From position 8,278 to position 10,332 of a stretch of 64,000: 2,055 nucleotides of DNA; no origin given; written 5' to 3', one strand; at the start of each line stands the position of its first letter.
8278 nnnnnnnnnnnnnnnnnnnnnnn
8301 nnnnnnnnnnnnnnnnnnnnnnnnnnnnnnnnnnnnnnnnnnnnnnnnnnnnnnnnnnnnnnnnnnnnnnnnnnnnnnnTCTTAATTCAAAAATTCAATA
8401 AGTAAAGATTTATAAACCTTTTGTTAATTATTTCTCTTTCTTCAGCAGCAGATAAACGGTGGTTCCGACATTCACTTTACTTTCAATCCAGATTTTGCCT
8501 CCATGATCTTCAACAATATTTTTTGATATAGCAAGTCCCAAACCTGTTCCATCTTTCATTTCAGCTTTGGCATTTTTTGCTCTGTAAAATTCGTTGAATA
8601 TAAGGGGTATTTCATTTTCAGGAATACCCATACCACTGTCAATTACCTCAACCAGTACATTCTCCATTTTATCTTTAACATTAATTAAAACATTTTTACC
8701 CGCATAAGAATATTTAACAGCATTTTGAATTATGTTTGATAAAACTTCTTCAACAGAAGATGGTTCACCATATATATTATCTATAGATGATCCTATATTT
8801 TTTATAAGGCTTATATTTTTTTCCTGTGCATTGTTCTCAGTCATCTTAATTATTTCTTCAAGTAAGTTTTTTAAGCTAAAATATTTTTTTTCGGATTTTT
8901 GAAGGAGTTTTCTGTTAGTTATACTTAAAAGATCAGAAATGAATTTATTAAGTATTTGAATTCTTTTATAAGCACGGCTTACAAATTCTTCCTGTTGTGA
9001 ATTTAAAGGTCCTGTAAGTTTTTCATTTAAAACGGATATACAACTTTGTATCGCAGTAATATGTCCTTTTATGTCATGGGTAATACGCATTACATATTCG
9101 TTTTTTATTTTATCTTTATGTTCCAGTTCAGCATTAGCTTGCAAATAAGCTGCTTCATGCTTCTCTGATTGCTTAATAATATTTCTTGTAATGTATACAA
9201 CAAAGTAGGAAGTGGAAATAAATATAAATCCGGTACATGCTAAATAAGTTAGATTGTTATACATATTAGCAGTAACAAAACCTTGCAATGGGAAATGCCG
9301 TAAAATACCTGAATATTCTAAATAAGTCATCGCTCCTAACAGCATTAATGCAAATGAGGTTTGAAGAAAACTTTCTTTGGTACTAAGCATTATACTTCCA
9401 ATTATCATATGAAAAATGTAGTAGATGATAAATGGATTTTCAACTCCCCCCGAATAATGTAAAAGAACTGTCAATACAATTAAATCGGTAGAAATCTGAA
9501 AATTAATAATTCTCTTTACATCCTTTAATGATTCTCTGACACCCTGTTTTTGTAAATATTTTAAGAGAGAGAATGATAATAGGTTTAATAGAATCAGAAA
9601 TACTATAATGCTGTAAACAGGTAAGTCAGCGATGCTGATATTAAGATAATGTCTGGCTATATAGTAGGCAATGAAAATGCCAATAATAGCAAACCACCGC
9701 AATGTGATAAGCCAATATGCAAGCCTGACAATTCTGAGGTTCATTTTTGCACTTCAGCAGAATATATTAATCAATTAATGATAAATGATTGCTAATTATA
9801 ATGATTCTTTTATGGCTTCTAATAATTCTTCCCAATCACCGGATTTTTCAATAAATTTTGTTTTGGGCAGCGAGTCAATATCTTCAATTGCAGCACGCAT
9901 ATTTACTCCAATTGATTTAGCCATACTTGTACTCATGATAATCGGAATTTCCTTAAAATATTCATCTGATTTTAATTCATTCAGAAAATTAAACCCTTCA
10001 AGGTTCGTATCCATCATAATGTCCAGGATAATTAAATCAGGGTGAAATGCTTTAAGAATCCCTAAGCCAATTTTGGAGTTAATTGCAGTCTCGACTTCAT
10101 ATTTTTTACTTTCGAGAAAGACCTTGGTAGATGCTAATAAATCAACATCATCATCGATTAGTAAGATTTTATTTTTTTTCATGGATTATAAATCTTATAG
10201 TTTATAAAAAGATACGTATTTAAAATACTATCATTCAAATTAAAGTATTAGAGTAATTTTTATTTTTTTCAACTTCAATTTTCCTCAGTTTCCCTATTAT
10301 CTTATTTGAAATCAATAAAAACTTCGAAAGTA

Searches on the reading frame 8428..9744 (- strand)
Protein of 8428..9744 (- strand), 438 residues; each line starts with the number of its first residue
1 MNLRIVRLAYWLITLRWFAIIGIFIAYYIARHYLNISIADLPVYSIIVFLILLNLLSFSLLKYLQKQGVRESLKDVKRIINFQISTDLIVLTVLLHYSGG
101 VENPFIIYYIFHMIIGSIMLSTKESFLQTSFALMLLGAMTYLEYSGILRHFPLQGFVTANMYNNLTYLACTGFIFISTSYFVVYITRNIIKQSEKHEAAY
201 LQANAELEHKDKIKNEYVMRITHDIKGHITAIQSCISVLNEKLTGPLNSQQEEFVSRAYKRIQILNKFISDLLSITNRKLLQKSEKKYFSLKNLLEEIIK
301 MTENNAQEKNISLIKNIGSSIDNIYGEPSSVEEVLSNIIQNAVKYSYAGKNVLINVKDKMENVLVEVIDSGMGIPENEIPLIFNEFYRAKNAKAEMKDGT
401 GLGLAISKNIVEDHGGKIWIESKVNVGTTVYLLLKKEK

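Call 57: search_protein_families(library=pfam, proteins=[window:8428-9744:-], max_evalue=0.00001)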
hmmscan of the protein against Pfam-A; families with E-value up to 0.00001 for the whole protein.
window:8428-9744:- (438 aa): 2 families
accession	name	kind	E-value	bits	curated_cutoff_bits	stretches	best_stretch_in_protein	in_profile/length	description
PF02518.31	HATPase_c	-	1.6e-27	96.6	26.4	1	327-437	2-110/111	Histidine kinase-, DNA gyrase B-, and HSP90-like ATPase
PF25323.1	6TM_PilS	-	2.1e-06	28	27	1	11-167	13-169/189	PilS-like transmembrane domain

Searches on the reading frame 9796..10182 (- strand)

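Call 57: search_protein_families(library=pfam, proteins=[window:9796-10182:-], max_evalue=0.00001)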
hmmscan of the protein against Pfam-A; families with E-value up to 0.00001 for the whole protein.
window:9796-10182:- (128 aa): 1 family
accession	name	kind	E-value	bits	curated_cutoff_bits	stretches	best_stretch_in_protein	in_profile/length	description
PF00072.30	Response_reg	-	5e-17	62.5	30.2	1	6-124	1-110/111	Response regulator receiver domain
